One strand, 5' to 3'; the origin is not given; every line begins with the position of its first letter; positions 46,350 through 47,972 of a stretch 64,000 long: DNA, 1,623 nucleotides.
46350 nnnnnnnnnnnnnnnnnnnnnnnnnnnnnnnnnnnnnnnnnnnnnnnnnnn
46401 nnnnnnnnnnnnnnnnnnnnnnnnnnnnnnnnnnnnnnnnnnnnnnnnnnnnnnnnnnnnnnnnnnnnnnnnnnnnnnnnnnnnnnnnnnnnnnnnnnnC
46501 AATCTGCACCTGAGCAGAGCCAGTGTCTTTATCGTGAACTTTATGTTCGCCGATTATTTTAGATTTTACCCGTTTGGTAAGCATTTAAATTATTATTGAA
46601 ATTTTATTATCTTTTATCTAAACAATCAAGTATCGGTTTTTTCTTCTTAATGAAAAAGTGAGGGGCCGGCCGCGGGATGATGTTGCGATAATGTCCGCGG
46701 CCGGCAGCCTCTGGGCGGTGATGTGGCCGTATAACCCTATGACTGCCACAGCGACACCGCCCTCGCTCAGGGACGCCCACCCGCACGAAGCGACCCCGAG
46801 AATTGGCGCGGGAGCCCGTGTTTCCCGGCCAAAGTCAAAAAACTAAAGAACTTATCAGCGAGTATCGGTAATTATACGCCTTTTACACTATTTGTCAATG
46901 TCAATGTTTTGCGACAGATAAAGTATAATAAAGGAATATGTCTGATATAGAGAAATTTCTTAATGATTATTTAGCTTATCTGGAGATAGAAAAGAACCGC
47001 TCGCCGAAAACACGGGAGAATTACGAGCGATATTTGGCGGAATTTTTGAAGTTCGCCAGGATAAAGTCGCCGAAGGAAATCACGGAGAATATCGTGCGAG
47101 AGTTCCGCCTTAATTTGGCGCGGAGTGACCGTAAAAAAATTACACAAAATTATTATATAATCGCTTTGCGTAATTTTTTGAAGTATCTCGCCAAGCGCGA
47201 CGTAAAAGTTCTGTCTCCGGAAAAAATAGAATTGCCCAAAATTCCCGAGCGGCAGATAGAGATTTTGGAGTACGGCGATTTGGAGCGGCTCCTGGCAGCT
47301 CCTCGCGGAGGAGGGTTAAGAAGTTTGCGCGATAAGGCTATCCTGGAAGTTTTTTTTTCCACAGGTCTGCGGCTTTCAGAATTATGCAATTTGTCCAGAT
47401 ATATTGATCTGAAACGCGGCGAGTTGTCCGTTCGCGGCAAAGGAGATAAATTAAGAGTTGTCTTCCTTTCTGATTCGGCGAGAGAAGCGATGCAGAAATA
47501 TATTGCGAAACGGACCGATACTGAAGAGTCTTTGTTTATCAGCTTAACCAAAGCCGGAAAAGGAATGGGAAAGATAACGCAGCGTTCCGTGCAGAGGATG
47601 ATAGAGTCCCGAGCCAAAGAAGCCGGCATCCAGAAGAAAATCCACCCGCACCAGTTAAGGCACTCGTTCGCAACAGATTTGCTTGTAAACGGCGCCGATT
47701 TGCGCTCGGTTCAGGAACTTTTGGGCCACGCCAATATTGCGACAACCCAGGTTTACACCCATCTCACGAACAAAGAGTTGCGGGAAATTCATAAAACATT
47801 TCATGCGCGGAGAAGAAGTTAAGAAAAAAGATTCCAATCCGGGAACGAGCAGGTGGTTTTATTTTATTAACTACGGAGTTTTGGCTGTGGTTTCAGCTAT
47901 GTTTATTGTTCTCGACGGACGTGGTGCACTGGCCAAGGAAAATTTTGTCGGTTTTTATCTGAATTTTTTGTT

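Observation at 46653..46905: GC-rich structured RNA element with its own consensus promoter and a terminator hairpin immediately upstream of rpsO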

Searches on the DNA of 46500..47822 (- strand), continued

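Call 50: build_rna_model(alignment_id=A1, structure=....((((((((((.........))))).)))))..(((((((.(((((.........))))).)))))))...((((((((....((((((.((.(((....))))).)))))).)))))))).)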
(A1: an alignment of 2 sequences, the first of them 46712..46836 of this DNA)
Model R1 built from alignment A1 (2 sequences, 125 columns); structure: as given.
model positions 125; base pairs 41; branch points 2; effective number of sequences 0.57; information 0.591 bits per position. Calibrated on 0.2 Mb of random sequence (short: E-values are rough).
structure used (alignment columns):
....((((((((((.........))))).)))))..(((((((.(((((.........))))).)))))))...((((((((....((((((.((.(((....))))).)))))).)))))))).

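Call 51: search_with_rna_model(model_id=R1, sources=[L004, L005, L006, L007, L008, L009, L010, L011, L012, L013, L014, L015, L016, L017, L018, L019, L020, L021, L022, L023, L024, L025, L026, L027, L028, L029, L030, L031, L032, L033, L034, L035, L036, L037, L038, L039, L040, L041, L042, L043, L044, L045, L046, L047, L048, L049, L050, L051, L052, L053, L054, L055, L056, L057, L058, L059, L060, L061, L062, L063, L064, L065, L066, L067, L068, L069, L070, L071, L072, L073, L074, L075, L076, L077, L078, L079, L080, L081, L082, L083, L084, L086, L090, L092, window], max_evalue=10)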
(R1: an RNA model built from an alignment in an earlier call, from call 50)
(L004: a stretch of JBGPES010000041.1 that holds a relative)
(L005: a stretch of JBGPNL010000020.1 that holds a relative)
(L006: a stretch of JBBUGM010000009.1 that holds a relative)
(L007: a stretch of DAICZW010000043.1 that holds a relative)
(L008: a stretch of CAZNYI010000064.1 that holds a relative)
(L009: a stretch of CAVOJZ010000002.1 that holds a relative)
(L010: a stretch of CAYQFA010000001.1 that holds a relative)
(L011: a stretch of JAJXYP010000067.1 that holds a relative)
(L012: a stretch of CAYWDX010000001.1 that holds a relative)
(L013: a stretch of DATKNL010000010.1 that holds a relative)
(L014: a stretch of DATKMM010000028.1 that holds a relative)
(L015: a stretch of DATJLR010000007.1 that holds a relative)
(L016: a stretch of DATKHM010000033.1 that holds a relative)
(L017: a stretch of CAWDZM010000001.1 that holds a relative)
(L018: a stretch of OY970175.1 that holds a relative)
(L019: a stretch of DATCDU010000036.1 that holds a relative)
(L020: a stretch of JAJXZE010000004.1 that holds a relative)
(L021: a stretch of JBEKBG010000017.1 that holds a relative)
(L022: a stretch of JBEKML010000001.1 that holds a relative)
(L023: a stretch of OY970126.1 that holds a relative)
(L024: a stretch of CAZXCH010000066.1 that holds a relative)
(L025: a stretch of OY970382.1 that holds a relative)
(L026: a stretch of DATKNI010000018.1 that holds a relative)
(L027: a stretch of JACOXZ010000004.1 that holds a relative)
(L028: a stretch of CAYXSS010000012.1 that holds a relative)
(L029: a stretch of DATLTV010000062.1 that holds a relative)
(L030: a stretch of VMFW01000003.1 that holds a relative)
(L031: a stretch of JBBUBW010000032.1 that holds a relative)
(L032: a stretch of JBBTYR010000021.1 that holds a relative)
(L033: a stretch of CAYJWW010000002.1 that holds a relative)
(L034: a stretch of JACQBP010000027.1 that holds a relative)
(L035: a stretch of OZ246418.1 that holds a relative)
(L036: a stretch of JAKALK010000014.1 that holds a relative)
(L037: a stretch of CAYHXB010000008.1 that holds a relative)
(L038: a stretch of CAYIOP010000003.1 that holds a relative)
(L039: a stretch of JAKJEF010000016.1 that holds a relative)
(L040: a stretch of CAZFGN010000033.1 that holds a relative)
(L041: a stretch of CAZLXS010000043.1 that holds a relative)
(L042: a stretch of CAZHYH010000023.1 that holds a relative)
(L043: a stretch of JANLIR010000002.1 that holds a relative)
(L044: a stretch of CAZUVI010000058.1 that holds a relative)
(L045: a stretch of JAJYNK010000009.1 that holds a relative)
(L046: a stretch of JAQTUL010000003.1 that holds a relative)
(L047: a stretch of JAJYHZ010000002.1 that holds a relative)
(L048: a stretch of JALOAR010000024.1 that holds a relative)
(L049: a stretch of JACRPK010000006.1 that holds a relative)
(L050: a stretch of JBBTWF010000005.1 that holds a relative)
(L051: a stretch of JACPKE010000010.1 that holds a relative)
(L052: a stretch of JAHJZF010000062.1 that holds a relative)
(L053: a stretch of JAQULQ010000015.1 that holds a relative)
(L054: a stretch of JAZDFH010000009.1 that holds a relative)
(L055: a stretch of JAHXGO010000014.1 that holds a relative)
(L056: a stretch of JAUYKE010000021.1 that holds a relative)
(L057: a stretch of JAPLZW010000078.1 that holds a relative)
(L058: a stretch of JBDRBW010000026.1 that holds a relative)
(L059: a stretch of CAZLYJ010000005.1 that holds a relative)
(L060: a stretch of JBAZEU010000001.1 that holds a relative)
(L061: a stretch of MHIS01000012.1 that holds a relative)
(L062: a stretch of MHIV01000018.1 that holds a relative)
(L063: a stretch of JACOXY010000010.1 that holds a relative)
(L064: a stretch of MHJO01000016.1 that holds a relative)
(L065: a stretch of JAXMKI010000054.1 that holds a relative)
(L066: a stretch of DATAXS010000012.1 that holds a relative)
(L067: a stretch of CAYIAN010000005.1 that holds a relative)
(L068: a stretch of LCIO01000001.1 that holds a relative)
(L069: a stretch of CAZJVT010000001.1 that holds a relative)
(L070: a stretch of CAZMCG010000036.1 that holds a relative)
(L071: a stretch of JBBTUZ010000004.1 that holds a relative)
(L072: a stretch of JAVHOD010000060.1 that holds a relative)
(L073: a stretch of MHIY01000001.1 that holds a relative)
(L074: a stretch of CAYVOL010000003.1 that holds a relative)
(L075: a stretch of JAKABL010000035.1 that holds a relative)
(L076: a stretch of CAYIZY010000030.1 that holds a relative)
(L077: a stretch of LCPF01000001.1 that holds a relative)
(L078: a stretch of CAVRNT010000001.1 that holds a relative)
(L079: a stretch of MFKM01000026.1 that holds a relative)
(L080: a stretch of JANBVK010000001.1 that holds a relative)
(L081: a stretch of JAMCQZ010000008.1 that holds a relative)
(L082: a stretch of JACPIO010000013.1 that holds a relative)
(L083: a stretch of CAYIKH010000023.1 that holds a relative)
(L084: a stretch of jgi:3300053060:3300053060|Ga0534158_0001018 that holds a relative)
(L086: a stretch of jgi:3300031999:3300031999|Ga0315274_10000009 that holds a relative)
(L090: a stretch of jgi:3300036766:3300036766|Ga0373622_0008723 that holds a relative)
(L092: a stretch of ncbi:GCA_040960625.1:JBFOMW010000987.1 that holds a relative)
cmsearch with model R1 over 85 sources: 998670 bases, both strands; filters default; matches with E-value up to 10: 2.
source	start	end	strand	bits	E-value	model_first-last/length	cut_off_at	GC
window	46712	46836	-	157.8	2.2e-27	1-125/125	no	0.66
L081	8443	8541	+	12.7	9.4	1-125/125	no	0.71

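Call 52: search_with_rna_model(model_id=R1, sources=[L094, L095, L096, L097, L098, L099, L100, L101, L102, L103, L104, L105, L106, L107, L108, L109, L110, L111, L112, L113, L114, L115, L116, L117, L118, L119, L120, L121, L122, L123, L124, L125, L126, L127, L128, L129, L130, L131, L132, L133, L134, L135, L136, L137, L138, L139, L140, L141, L142, L143, L144, L145, L146, L147, L148, L149, L150, L151, L152, L153, L154, L155, L156, L157, L158, L159, L160, L161, L162, L163, L164, L165, L166, L167, L168, L169, L170, L171, L172], max_evalue=10)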
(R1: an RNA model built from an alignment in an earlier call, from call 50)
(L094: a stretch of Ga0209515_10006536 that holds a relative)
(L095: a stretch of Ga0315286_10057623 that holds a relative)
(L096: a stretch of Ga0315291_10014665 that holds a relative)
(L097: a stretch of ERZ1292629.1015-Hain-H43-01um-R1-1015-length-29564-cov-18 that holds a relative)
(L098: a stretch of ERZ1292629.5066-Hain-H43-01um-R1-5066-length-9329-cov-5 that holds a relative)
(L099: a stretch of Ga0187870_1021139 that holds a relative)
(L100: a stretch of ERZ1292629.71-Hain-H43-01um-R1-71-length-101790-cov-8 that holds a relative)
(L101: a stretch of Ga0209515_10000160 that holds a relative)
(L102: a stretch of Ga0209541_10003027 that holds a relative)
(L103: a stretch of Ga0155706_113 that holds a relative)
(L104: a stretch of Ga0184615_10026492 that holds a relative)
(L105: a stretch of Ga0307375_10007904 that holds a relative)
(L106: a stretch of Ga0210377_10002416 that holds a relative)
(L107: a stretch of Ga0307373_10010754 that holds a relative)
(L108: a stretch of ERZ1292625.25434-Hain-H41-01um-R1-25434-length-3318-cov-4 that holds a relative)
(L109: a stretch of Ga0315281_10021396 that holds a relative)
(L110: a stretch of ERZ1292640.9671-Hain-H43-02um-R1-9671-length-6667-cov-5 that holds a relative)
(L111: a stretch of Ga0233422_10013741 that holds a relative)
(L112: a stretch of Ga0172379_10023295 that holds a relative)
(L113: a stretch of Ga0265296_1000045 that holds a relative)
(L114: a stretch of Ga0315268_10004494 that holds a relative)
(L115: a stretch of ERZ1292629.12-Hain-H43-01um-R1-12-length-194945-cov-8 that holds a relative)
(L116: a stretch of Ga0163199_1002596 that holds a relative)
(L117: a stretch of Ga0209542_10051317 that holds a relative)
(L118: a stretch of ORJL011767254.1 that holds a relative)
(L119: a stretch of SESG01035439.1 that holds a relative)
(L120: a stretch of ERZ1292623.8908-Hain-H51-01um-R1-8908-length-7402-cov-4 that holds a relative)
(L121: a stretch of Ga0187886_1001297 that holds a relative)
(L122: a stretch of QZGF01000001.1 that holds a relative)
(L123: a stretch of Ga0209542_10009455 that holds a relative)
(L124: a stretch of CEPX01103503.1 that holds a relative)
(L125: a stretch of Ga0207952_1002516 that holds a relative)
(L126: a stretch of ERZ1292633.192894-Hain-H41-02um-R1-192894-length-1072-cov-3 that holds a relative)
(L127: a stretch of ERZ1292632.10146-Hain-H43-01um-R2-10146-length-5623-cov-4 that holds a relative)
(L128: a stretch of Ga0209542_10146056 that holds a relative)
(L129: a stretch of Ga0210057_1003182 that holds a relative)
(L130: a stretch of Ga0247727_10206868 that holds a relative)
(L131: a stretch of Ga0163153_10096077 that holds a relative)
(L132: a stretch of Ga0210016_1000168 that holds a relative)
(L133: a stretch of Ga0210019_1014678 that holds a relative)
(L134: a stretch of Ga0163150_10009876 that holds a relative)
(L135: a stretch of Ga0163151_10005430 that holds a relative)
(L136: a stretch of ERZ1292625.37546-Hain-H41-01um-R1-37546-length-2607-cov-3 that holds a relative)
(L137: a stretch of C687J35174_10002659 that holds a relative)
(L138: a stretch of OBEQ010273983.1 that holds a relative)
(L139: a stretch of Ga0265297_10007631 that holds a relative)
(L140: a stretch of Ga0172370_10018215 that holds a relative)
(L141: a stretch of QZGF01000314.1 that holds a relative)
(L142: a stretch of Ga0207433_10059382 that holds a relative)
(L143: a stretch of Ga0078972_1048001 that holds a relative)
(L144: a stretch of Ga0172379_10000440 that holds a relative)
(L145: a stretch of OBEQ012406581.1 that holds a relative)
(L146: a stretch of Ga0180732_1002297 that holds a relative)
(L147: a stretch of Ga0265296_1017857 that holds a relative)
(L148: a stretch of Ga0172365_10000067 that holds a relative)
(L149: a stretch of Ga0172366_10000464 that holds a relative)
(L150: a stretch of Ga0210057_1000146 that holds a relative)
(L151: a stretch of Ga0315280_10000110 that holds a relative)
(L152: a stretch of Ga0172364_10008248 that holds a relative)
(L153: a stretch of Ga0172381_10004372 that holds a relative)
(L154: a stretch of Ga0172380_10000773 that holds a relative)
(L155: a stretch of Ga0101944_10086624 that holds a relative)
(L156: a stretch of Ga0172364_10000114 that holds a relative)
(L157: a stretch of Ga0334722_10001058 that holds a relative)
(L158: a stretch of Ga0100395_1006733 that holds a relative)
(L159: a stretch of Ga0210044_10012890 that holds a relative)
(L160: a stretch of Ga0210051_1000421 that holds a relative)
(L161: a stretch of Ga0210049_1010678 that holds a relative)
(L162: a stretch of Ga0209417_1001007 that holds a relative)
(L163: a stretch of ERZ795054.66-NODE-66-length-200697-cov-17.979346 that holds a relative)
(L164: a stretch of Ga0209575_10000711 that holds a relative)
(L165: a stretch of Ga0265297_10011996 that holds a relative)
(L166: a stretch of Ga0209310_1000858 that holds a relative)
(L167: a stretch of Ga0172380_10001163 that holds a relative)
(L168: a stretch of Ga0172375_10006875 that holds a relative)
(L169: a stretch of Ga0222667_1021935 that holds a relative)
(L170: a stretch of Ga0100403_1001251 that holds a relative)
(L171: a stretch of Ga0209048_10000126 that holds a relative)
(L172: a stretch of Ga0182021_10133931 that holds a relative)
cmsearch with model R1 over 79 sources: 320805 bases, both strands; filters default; matches with E-value up to 10: 0.
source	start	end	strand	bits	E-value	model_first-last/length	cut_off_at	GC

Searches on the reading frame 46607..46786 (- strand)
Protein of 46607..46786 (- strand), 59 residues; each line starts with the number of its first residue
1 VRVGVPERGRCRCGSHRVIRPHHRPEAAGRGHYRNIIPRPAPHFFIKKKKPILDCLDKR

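Call 39: search_protein_families(library=pfam, proteins=[window:46607-46786:-], max_evalue=1)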
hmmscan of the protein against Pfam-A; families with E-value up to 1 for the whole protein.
window:46607-46786:- (59 aa): 0 families

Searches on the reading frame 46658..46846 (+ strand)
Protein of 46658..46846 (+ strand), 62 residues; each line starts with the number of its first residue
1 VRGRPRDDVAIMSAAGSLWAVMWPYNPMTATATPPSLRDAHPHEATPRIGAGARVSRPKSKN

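Call 39: search_protein_families(library=pfam, proteins=[window:46658-46846:+], max_evalue=1)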
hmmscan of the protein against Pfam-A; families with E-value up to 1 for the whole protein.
window:46658-46846:+ (62 aa): 0 families
